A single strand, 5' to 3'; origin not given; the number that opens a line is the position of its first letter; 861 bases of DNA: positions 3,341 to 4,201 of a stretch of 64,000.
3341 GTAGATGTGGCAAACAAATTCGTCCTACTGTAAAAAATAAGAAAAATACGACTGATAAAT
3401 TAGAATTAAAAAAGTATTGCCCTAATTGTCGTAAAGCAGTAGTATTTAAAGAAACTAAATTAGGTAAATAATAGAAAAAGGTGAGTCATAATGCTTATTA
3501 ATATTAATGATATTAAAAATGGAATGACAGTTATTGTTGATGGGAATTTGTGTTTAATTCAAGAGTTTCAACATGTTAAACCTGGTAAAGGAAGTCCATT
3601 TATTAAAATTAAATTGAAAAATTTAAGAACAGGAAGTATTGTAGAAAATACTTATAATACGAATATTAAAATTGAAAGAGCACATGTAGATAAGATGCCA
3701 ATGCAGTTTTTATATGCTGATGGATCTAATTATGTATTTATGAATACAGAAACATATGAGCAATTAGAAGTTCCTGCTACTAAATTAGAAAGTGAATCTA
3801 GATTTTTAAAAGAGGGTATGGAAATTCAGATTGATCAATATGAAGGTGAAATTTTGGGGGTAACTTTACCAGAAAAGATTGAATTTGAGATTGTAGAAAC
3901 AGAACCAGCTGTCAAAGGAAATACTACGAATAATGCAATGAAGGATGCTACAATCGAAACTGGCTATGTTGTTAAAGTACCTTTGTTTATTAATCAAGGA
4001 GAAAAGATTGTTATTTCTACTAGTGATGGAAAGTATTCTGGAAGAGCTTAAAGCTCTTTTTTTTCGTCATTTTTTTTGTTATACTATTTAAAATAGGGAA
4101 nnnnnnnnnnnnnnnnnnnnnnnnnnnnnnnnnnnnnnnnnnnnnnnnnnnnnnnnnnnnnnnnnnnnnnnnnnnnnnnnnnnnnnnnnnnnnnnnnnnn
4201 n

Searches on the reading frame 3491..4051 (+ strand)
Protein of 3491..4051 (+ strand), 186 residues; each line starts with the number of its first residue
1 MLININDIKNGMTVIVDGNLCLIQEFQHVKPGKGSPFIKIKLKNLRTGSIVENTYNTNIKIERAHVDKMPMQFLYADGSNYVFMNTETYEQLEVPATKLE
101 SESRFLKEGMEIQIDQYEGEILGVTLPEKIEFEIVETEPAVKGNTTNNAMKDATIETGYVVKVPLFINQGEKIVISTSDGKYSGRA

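Call 65: search_protein_families(library=pfam, proteins=[window:3491-4051:+])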
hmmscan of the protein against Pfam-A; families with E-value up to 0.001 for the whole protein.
window:3491-4051:+ (186 aa): 3 families
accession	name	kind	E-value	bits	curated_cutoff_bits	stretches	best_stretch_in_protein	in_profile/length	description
PF09285.17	Elong-fact-P_C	-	4.8e-25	87.5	25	1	130-185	1-56/56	Elongation factor P, C-terminal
PF08207.18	EFP_N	-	9.3e-24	83.7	23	1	5-58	2-55/58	Elongation factor P (EF-P) KOW-like domain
PF01132.26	EFP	-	9.9e-23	80.3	27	1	70-122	2-54/54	Elongation factor P (EF-P) OB domain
